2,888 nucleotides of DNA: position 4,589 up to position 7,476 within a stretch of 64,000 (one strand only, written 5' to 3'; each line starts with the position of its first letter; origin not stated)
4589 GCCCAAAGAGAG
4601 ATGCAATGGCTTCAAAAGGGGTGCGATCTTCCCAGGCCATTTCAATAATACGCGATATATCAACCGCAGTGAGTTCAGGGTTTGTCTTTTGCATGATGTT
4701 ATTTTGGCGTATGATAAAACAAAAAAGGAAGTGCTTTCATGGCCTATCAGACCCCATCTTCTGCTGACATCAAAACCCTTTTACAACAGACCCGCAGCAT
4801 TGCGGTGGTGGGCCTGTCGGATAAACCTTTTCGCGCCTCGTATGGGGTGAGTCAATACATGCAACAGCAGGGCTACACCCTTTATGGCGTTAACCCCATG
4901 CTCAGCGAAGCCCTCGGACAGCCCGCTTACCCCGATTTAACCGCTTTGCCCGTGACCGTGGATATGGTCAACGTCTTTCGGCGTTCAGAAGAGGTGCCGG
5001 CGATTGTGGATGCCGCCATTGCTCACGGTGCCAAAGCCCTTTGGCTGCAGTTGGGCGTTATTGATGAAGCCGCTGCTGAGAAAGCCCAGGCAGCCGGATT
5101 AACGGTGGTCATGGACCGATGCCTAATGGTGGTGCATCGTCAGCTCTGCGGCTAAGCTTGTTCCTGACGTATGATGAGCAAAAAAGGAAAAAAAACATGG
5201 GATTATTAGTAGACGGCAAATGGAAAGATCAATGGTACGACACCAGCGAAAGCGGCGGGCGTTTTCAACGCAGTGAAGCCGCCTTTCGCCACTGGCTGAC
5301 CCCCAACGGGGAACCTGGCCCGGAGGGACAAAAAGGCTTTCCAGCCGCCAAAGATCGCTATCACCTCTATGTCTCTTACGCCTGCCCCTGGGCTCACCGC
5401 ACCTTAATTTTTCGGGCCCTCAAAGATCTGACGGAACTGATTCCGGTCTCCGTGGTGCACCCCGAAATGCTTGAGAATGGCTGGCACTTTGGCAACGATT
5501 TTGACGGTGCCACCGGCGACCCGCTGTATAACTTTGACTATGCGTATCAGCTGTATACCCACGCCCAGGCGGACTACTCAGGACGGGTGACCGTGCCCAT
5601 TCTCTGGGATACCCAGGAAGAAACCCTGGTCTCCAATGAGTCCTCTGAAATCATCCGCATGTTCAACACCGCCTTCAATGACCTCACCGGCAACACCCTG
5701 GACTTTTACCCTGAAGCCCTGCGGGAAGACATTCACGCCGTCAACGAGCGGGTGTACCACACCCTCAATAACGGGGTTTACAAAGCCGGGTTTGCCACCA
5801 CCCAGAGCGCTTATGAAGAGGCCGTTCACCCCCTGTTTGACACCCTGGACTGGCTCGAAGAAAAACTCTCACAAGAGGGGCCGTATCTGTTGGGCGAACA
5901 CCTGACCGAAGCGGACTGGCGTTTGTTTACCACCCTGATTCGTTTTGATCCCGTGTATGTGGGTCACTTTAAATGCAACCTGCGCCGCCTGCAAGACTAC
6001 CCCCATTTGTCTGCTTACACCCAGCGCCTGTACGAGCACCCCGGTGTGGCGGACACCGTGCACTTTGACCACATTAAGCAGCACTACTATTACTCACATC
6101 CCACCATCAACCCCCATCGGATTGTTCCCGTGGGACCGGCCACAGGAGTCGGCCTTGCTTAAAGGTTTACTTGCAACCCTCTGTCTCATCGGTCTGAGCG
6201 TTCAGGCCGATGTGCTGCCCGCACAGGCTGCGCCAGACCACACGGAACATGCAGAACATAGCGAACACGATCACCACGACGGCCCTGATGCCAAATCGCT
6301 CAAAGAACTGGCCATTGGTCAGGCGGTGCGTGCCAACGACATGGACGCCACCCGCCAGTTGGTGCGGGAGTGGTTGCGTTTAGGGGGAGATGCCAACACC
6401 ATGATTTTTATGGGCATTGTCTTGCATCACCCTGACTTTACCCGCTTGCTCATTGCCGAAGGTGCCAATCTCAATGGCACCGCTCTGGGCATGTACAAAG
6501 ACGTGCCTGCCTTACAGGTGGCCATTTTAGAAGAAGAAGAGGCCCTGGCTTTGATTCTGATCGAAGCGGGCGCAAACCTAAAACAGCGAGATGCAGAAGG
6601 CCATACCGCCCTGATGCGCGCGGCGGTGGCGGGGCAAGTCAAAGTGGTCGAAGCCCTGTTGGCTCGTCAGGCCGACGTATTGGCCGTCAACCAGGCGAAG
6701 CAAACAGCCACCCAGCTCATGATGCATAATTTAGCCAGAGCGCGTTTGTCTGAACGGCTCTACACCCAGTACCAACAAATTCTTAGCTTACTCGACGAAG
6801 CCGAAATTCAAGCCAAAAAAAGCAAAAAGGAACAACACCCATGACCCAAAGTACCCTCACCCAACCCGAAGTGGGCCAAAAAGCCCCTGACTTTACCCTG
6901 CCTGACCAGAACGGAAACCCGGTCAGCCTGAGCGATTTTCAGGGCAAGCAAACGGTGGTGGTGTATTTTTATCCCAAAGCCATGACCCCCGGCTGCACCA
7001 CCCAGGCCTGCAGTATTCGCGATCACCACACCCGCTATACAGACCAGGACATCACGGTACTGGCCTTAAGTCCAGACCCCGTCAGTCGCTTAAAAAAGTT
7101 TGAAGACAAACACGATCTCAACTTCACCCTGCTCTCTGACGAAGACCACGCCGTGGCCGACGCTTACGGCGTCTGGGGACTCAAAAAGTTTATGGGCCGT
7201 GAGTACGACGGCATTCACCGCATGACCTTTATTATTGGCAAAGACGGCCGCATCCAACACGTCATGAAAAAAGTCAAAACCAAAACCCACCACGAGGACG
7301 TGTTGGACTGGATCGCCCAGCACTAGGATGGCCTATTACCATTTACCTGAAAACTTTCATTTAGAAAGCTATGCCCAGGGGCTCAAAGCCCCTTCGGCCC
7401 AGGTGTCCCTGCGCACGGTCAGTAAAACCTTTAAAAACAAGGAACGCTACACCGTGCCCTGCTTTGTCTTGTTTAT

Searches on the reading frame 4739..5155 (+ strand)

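Call 27: search_protein_families(library=pfam, proteins=[window:4739-5155:+], max_evalue=0.001)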
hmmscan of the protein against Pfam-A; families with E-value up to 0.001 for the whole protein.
window:4739-5155:+ (138 aa): 2 families
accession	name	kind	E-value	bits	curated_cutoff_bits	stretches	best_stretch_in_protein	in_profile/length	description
PF13380.12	CoA_binding_2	-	4.5e-41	140.4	22.8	1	19-133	1-115/116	CoA binding domain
PF02629.25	CoA_binding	-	0.00018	22.6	22.3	1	17-102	2-92/97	CoA binding domain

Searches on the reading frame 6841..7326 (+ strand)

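Call 27: search_protein_families(library=pfam, proteins=[window:6841-7326:+], max_evalue=0.001)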
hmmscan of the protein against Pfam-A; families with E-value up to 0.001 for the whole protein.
window:6841-7326:+ (161 aa): 4 families
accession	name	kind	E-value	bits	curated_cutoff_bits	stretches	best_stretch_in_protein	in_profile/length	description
PF00578.27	AhpC-TSA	-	6.3e-42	142.9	26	1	11-140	1-123/124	AhpC/TSA family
PF08534.16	Redoxin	-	7.7e-27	94.3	26.6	1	11-149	2-139/148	Redoxin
PF05988.18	DUF899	-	1e-05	25.7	27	1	23-116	54-152/224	Bacterial protein of unknown function (DUF899)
PF02630.20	SCO1-SenC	-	7.7e-05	23.1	22.8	1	16-117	2-108/134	SCO1/SenC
